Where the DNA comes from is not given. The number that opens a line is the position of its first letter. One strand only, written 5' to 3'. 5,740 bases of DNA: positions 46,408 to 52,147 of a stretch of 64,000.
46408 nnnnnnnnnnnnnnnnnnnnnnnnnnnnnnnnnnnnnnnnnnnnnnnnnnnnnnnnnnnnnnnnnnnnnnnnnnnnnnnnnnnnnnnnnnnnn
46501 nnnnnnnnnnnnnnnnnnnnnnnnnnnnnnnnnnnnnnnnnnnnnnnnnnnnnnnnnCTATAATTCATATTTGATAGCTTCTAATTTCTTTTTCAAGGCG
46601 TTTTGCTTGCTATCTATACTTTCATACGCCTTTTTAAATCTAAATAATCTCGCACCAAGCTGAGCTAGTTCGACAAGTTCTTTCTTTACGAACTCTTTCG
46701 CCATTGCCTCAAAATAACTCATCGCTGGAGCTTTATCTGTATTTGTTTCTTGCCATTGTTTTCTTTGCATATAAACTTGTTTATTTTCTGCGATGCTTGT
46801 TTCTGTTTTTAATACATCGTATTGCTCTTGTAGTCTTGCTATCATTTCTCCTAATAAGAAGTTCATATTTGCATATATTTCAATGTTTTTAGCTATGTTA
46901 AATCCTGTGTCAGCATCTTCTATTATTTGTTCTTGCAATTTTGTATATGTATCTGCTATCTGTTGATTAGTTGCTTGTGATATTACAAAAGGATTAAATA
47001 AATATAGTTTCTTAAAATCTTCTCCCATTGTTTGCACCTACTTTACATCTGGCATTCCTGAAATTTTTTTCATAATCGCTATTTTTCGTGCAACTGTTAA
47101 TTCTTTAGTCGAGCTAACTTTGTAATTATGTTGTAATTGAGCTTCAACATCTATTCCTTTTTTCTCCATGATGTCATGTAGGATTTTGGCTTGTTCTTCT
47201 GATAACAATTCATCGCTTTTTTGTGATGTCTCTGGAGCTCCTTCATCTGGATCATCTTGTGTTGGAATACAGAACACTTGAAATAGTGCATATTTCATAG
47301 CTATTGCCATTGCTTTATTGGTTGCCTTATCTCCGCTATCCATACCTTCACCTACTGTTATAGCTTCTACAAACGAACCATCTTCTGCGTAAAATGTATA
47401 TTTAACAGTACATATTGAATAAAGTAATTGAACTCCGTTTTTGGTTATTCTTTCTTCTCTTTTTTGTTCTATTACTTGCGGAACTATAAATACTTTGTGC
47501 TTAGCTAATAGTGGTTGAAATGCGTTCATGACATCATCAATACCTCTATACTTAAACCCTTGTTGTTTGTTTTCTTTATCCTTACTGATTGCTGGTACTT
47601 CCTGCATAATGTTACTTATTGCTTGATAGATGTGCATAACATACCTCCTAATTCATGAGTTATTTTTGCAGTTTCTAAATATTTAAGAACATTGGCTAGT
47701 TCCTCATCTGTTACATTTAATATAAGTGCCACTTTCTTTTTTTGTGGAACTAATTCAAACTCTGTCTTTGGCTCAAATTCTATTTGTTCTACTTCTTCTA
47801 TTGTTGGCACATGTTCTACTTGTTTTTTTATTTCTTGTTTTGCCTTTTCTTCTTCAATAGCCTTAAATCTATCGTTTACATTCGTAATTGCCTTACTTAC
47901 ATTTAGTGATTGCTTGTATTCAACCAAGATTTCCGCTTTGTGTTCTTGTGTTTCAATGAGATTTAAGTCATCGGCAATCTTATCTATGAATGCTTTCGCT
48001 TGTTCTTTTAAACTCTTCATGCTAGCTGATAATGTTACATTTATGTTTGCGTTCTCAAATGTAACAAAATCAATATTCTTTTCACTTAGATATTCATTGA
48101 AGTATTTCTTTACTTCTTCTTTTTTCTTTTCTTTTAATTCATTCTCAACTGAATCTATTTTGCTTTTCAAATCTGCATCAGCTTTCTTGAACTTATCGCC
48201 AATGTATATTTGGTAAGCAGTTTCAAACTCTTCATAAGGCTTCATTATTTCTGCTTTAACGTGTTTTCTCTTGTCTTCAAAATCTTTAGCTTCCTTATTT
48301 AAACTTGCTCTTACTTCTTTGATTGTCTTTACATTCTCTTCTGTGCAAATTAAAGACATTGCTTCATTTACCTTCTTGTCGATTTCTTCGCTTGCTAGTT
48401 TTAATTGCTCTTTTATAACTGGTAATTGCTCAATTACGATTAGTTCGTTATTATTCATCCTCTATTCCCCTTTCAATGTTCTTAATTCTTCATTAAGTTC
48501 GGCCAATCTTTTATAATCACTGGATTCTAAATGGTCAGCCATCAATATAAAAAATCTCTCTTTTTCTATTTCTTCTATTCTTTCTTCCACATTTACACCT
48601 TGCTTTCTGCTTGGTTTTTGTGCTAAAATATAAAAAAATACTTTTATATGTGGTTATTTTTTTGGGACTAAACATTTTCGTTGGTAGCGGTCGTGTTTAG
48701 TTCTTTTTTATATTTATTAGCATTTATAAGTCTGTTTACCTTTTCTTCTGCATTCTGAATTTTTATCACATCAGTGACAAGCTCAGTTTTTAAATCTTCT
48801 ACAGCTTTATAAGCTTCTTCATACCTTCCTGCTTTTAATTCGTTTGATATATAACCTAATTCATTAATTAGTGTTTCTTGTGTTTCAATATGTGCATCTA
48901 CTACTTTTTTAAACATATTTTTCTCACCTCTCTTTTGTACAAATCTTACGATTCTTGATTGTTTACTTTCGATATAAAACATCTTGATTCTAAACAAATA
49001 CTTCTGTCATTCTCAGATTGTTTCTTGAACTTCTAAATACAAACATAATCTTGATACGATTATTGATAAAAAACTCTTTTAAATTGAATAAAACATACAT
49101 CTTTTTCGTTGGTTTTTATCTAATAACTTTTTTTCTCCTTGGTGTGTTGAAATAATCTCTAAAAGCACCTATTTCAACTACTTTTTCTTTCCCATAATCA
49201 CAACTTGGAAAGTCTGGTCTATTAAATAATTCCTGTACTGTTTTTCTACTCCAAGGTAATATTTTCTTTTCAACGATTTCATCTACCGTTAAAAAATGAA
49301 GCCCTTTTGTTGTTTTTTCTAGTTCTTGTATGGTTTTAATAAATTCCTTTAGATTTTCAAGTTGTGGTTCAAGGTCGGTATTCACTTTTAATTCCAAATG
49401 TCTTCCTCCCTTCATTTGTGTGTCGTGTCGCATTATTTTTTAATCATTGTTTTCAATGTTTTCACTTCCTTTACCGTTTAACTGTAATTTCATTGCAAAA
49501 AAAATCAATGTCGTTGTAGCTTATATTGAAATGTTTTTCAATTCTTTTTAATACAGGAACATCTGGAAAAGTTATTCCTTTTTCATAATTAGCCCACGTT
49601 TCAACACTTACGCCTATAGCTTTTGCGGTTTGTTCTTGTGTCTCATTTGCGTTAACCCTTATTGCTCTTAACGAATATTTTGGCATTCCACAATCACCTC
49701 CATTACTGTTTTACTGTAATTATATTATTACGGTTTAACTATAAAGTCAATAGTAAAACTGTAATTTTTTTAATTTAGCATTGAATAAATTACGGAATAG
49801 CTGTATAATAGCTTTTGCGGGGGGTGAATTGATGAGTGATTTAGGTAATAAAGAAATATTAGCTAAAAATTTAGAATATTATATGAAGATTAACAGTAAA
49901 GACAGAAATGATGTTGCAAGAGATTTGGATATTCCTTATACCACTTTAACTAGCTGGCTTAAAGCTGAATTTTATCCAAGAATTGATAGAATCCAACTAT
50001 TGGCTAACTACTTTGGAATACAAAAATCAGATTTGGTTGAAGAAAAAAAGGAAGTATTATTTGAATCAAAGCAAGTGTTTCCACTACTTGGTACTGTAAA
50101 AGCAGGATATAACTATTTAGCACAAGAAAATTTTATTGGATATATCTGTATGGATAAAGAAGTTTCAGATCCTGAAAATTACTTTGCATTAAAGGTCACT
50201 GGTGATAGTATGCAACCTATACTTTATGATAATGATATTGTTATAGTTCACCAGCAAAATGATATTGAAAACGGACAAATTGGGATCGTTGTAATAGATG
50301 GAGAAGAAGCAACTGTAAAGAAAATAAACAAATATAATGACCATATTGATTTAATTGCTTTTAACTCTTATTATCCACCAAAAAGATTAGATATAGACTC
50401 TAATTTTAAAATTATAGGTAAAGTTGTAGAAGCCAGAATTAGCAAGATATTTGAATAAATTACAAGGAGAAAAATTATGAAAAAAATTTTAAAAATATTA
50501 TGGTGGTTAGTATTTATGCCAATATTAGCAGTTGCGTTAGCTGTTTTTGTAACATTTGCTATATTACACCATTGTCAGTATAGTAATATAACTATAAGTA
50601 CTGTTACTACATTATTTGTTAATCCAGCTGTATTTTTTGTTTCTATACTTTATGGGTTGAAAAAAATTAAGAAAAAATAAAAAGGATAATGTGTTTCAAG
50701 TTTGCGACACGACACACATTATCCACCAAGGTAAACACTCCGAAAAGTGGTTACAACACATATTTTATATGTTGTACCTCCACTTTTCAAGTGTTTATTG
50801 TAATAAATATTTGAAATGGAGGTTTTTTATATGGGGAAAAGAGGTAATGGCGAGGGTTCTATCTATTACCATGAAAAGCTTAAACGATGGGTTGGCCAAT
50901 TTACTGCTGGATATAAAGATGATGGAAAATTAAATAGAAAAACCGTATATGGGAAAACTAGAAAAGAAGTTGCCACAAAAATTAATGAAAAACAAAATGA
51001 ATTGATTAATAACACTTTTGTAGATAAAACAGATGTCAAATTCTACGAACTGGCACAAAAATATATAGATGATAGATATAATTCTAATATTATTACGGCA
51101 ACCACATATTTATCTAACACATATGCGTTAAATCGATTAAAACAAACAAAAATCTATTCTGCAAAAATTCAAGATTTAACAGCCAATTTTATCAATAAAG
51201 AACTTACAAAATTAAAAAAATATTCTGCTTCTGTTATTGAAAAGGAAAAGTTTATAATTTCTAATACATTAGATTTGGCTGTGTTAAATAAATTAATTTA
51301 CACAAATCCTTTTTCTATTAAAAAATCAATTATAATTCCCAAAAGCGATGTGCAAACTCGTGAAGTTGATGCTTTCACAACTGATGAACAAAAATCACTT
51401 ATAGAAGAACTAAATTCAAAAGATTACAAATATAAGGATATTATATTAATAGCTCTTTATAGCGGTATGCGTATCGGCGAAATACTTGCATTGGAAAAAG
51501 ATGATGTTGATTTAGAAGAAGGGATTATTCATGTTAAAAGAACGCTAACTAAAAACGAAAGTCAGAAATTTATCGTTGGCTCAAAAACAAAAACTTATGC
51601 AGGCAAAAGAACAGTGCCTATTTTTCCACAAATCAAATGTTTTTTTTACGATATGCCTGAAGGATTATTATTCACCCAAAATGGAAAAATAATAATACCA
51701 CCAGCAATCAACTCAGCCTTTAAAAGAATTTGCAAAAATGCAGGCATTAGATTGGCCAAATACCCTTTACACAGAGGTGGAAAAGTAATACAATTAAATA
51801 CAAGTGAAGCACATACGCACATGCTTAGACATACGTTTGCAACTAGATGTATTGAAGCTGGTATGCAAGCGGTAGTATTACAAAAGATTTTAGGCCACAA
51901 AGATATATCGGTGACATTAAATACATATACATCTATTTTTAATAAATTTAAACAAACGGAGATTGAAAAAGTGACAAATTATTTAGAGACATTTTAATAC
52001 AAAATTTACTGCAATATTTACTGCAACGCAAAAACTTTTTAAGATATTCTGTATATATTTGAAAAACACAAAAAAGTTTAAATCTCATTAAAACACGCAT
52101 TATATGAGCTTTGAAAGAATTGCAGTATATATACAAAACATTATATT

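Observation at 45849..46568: Phage-encoded ribosomal protein bS6-like domain fused to an unknown N-terminal domain, directly upstream of phage ssb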

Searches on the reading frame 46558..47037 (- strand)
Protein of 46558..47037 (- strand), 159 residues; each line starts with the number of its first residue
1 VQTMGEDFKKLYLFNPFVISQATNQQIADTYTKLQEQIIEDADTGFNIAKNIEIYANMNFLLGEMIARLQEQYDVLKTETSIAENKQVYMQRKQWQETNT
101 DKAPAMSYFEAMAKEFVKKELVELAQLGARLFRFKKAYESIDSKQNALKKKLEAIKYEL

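Call 3: search_protein_families(library=pfam, proteins=[window:46558-47037:-], max_evalue=1)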
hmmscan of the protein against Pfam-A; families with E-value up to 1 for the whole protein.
window:46558-47037:- (159 aa): 2 families
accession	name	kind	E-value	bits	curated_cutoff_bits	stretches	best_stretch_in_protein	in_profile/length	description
PF00700.27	Flagellin_C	-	0.068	13.9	23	0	125-155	16-46/86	Bacterial flagellin C-terminal helical region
PF18281.7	BILBO1_N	-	0.095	13.4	28.3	1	69-98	54-83/92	BILBO1 N-terminal domain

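Call 4: search_protein_families(library=phrogs, proteins=[window:46558-47037:-], max_evalue=0.01)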
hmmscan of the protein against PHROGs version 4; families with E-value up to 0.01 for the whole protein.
window:46558-47037:- (159 aa): 0 families

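Call 32: search_protein_families(library=ncbifam, proteins=[window:46558-47037:-], max_evalue=0.1)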
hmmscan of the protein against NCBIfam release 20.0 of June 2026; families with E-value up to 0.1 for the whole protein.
window:46558-47037:- (159 aa): 1 family
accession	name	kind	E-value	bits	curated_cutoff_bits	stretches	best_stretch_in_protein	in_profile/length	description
NF008095.0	PRK10837.1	subfamily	0.055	12.7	281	1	58-137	100-179/290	LysR family transcriptional regulator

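Call 33: search_protein_families(library=padloc, proteins=[window:46558-47037:-], max_evalue=0.1)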
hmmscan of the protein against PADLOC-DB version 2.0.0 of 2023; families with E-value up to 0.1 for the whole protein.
window:46558-47037:- (159 aa): 0 families

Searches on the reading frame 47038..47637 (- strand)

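Call 3: search_protein_families(library=pfam, proteins=[window:47038-47637:-], max_evalue=1)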
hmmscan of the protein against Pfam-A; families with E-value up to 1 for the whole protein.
window:47038-47637:- (199 aa): 3 families
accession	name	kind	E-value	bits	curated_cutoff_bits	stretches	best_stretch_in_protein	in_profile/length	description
PF04404.17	ERF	-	1.2e-31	110.2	25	1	3-142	1-136/153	ERF superfamily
PF11574.13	Rpf1_C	-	0.035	15.3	21.2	1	128-174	24-70/88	Resuscitation-promoting factor Rpf1, C-terminal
PF19111.5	DUF5798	-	0.24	12.1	27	1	146-170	52-76/89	Family of unknown function (DUF5798)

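Call 4: search_protein_families(library=phrogs, proteins=[window:47038-47637:-], max_evalue=0.01)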
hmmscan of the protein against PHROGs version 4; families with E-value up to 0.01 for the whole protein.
window:47038-47637:- (199 aa): 4 families
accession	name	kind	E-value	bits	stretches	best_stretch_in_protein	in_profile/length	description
phrog_155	-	DNA, RNA and nucleotide metabolism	4e-41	142.6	1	2-190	67-262/308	Erf-like ssDNA annealing protein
phrog_21649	-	unknown function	1.9e-32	113.9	1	3-135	42-174/351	-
phrog_34331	-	unknown function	6.7e-17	62.9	1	22-127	46-152/239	-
phrog_2324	-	DNA, RNA and nucleotide metabolism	9.8e-10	39.3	1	2-151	10-147/193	Erf-like ssDNA annealing protein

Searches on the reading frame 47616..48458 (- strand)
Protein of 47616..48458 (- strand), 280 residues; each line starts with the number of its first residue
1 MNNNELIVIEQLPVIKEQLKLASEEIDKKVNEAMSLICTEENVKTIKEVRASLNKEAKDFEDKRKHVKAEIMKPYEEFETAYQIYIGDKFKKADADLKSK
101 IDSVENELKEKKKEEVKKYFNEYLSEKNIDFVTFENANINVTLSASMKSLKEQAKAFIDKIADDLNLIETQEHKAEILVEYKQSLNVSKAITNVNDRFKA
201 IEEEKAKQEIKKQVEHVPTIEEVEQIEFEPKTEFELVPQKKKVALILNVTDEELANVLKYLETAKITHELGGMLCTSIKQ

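Call 3: search_protein_families(library=pfam, proteins=[window:47616-48458:-], max_evalue=1)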
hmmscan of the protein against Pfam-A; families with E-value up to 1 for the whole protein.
window:47616-48458:- (280 aa): 5 families
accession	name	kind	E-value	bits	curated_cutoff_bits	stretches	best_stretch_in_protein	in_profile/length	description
PF07083.16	DUF1351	-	4e-18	66.4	27.8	1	19-178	11-172/210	Protein of unknown function (DUF1351)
PF09312.16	SurA_N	-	0.0067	17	30.8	1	26-72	68-113/118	SurA N-terminal domain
PF20904.2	ExsD_M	-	0.17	12.4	27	1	9-59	9-58/66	Antiactivator protein ExsD helical hairpin domain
PF07007.17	LprI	-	0.22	12.4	22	1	83-141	15-73/106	Lysozyme inhibitor LprI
PF07862.16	Nif11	-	0.53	11.1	23.8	0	151-167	3-19/48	Nif11 domain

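Call 4: search_protein_families(library=phrogs, proteins=[window:47616-48458:-], max_evalue=0.01)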
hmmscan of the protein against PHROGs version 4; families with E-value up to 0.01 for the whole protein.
window:47616-48458:- (280 aa): 1 family
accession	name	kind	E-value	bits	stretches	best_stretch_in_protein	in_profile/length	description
phrog_674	-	unknown function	6.2e-41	141.7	1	3-269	3-309/312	-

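Call 32: search_protein_families(library=ncbifam, proteins=[window:47616-48458:-], max_evalue=0.1)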
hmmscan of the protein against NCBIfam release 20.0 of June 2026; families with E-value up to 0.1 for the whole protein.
window:47616-48458:- (280 aa): 0 families

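Call 33: search_protein_families(library=padloc, proteins=[window:47616-48458:-], max_evalue=0.1)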
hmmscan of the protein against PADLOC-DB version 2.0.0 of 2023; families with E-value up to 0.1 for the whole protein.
window:47616-48458:- (280 aa): 1 family
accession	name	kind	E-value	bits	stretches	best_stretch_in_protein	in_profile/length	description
PDLC00647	ZorA3|ZorA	-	0.022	11.2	1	17-222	306-564/780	MotA/ExbB/TolQ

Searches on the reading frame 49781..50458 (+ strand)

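Call 58: search_protein_families(library=pfam, proteins=[window:49781-50458:+], max_evalue=0.001)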
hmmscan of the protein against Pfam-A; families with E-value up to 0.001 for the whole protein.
window:49781-50458:+ (225 aa): 2 families
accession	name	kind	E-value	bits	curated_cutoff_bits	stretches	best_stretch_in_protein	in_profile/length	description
PF00717.28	Peptidase_S24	-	9.6e-32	109.6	23.3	1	101-216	1-116/116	Peptidase S24-like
PF13443.12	HTH_26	-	1.9e-06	28.4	22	1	30-87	1-59/63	Cro/C1-type HTH DNA-binding domain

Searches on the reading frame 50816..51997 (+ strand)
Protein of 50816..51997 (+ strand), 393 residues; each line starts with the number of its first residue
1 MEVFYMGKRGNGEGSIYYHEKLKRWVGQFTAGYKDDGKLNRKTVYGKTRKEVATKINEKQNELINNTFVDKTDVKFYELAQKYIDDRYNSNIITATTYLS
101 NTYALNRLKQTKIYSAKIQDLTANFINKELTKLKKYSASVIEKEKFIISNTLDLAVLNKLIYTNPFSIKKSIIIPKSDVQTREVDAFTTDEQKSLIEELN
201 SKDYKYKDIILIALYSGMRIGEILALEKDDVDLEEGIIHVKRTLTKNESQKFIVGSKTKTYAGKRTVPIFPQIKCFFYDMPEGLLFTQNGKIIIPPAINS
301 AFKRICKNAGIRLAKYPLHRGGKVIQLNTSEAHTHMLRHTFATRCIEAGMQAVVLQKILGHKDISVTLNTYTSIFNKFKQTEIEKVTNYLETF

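Call 58: search_protein_families(library=pfam, proteins=[window:50816-51997:+], max_evalue=0.001)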
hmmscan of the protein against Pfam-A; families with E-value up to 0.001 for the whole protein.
window:50816-51997:+ (393 aa): 2 families
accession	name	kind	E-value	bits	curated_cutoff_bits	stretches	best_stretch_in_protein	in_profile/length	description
PF00589.27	Phage_integrase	-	1.6e-27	96.8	27.1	1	187-374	3-168/172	Phage integrase family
PF16795.10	Phage_integr_3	-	0.00051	20.4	27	0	332-377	105-150/161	Archaeal phage integrase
